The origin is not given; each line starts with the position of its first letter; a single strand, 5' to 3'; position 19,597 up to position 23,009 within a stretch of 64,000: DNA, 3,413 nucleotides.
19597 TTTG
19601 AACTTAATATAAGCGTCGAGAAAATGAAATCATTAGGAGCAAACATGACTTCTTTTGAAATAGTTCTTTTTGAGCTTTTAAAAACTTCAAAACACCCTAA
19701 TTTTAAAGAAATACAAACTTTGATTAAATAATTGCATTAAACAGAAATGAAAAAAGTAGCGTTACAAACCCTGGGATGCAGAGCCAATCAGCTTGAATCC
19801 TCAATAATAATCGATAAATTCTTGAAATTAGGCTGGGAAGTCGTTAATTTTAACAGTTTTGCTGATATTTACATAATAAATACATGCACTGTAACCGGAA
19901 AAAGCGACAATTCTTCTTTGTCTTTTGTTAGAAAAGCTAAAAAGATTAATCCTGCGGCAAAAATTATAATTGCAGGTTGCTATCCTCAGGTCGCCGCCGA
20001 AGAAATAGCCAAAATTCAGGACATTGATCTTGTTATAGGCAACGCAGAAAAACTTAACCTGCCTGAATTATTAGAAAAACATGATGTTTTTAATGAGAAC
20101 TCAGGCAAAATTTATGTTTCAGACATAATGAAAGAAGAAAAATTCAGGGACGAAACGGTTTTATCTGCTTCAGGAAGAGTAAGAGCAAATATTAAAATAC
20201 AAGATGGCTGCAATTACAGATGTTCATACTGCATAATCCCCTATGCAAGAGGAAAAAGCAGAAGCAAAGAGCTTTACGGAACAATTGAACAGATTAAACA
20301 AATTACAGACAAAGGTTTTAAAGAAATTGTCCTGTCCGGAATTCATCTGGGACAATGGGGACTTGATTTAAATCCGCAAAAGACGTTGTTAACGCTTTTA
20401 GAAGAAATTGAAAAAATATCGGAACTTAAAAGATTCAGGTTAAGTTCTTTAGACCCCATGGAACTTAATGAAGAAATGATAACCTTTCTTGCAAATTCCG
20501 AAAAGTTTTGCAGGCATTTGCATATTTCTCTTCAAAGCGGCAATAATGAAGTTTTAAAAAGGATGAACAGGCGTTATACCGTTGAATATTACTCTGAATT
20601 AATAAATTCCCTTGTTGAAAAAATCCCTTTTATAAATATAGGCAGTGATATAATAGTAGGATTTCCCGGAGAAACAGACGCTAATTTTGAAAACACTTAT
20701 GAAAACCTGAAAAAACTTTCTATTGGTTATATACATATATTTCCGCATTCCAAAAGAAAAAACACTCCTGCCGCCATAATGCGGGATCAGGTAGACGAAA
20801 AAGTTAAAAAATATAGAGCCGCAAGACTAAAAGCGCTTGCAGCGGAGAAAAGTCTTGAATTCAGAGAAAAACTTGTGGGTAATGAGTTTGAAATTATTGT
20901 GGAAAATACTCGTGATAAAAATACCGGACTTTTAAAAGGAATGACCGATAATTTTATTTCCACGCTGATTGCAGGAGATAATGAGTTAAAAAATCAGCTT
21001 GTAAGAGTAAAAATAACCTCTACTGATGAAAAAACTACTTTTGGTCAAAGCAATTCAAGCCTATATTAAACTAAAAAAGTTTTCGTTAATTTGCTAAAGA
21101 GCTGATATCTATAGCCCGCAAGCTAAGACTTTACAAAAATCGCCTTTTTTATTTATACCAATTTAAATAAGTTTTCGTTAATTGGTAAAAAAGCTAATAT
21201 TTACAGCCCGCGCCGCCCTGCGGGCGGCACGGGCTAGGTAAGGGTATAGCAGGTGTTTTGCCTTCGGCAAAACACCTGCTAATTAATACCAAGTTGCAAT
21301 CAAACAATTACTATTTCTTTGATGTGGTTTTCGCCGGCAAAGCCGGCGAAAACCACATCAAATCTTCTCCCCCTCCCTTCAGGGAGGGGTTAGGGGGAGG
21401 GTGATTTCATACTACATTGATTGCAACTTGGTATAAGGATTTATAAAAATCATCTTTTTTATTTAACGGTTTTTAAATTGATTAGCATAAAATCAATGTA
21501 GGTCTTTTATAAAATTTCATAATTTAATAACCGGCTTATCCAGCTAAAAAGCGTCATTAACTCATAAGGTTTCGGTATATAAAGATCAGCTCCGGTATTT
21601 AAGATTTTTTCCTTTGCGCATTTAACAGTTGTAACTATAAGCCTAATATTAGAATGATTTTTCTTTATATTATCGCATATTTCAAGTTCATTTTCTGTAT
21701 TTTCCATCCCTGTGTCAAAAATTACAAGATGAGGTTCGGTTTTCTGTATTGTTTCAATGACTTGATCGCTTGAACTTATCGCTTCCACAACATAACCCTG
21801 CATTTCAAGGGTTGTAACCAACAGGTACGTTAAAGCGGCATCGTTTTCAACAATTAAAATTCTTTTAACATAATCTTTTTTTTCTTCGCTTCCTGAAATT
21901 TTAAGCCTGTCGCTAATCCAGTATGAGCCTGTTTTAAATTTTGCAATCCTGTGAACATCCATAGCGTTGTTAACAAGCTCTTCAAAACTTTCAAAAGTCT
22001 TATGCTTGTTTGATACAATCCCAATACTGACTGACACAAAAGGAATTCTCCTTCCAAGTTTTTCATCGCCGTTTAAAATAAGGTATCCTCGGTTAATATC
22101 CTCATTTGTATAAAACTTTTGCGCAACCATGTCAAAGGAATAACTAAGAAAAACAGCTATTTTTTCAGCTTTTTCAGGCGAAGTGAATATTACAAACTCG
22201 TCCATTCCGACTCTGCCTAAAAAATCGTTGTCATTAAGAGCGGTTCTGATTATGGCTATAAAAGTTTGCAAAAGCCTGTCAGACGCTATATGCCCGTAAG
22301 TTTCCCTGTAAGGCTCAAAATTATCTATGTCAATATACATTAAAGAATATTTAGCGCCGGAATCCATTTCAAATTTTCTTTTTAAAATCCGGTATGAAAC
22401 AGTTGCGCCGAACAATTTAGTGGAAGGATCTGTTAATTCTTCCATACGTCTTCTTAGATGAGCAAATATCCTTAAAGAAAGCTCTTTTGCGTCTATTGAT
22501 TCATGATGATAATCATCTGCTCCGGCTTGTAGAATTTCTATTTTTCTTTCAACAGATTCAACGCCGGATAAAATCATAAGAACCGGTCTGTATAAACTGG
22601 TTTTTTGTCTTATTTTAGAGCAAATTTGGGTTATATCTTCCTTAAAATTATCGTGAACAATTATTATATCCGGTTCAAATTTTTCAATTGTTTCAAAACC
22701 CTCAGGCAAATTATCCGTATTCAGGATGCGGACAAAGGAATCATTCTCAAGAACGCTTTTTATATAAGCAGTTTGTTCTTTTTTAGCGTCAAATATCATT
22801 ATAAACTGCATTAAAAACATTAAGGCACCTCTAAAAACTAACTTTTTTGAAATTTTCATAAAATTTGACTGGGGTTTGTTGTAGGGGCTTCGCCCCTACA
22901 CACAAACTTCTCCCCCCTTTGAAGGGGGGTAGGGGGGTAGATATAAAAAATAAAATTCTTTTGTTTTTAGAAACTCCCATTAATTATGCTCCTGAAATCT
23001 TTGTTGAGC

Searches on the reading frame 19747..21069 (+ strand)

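Call 17: search_protein_families(library=pfam, proteins=[window:19747-21069:+])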
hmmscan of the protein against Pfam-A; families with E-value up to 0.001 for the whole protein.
window:19747-21069:+ (440 aa): 2 families
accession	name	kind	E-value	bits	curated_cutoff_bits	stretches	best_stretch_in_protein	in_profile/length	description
PF04055.27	Radical_SAM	-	5.2e-26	92.2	29.5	1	149-319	1-164/166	Radical SAM superfamily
PF00919.26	UPF0004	-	9.3e-25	86.9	27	1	3-98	1-98/98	Uncharacterized protein family UPF0004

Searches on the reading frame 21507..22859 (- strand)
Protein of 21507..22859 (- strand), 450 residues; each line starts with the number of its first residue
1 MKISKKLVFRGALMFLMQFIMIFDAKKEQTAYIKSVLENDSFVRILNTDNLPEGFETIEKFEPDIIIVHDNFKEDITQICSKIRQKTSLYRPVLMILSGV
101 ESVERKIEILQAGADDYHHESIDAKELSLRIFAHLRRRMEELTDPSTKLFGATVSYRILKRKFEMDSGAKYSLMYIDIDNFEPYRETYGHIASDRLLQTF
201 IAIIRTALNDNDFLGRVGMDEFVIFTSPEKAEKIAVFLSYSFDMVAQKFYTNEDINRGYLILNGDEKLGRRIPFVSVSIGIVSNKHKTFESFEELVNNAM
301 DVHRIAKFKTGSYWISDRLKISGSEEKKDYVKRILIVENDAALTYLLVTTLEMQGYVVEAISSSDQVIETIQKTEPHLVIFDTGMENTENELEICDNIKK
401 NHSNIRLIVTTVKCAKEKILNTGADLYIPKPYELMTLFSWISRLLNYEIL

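Call 17: search_protein_families(library=pfam, proteins=[window:21507-22859:-])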
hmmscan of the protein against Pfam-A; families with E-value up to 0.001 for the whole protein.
window:21507-22859:- (450 aa): 4 families
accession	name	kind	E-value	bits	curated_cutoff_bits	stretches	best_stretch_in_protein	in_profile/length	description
PF00072.30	Response_reg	-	2e-23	83.1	30.2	2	334-438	1-107/111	Response regulator receiver domain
PF00990.26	GGDEF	-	9e-18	65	23.8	1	143-253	3-118/161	Diguanylate cyclase, GGDEF domain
PF23198.2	PDE8A_N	-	9.5e-06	26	29.6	1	328-414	7-94/147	PDE8A-like, N-terminal domain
PF02310.24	B12-binding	-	0.00078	19.7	32.1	0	351-410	24-87/121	B12 binding domain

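Call 18: find_encoding_contigs(protein=window:21507-22859:-, flank=10000, max_places=6)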
Protein window:21507-22859:- (450 aa): 6 contigs read that carry it; 5 places shown.
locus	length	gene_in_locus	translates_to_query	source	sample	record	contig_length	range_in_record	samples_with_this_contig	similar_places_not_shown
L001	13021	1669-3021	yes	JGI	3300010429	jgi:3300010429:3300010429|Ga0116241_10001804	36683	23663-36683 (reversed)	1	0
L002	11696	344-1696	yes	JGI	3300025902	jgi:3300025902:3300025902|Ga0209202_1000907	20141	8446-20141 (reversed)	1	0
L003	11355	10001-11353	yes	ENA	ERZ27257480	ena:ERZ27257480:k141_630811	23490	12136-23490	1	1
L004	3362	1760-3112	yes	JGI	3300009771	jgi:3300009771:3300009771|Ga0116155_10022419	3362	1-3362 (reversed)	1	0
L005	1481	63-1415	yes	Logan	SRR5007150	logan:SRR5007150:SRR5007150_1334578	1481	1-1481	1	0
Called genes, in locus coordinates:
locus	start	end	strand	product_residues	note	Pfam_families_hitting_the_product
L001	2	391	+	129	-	?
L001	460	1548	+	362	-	PF00989:PAS, PF13188:PAS_8 (weak), PF13426:PAS_9, PF00512:HisKA, PF02518:HATPase_c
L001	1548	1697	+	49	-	-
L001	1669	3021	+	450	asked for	PF23198:PDE8A_N (faint), PF00072:Response_reg (weak), PF00990:GGDEF, PF00072:Response_reg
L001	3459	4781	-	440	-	PF00919:UPF0004, PF04055:Radical_SAM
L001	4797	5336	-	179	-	PF00857:Isochorismatase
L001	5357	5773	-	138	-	-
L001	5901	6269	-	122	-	-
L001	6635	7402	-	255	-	PF00669:Flagellin_N, PF00700:Flagellin_C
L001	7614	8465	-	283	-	PF00669:Flagellin_N, PF00700:Flagellin_C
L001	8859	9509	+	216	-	PF01168:Ala_racemase_N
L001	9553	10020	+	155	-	PF04472:SepF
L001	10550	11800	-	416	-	PF00109:ketoacyl-synt, PF02801:Ketoacyl-synt_C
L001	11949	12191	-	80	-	PF00550:PP-binding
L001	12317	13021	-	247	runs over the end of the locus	PF00106:adh_short, PF08659:KR, PF13561:adh_short_C2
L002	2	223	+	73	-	?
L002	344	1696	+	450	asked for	PF23198:PDE8A_N (faint), PF00072:Response_reg (weak), PF00990:GGDEF, PF00072:Response_reg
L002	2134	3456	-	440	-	PF00919:UPF0004, PF04055:Radical_SAM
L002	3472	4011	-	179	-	PF00857:Isochorismatase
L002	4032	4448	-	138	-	-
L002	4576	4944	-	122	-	-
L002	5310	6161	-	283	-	PF00669:Flagellin_N, PF00700:Flagellin_C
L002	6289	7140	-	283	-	PF00669:Flagellin_N, PF00700:Flagellin_C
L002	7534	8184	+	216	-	PF01168:Ala_racemase_N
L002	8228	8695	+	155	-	PF04472:SepF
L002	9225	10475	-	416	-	PF00109:ketoacyl-synt, PF02801:Ketoacyl-synt_C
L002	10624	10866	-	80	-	PF00550:PP-binding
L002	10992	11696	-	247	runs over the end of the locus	PF00106:adh_short, PF08659:KR, PF13561:adh_short_C2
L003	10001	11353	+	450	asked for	PF23198:PDE8A_N (faint), PF00072:Response_reg (weak), PF00990:GGDEF, PF00072:Response_reg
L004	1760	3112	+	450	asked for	PF23198:PDE8A_N (faint), PF00072:Response_reg (weak), PF00990:GGDEF, PF00072:Response_reg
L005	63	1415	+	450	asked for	PF23198:PDE8A_N (faint), PF00072:Response_reg (weak), PF00990:GGDEF, PF00072:Response_reg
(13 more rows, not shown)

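Call 84: list_cluster_members(proteins=[window:21507-22859:-, window:27727-28815:-, window:59473-60342:-])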
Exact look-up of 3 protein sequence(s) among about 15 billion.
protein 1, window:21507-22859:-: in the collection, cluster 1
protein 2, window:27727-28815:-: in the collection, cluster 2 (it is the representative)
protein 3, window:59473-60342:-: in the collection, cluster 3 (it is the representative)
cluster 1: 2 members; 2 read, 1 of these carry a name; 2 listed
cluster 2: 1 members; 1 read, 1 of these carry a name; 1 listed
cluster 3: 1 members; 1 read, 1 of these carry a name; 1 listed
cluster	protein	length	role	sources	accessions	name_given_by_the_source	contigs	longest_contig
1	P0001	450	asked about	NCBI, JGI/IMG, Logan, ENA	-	-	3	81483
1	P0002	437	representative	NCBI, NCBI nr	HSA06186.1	MAG TPA: response regulator [Candidatus Gastranaerophilales bacterium] | response regulator [Candidatus Gastranaerophilales bacterium]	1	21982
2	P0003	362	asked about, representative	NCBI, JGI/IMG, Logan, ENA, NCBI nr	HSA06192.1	MAG TPA: peptide chain release factor 1 [Candidatus Gastranaerophilales bacterium] | peptide chain release factor 1 [Candidatus Gastranaerophilales bacterium]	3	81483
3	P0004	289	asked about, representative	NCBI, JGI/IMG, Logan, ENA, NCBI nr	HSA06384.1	MAG TPA: ATP phosphoribosyltransferase [Candidatus Gastranaerophilales bacterium] | ATP phosphoribosyltransferase [Candidatus Gastranaerophilales bacterium]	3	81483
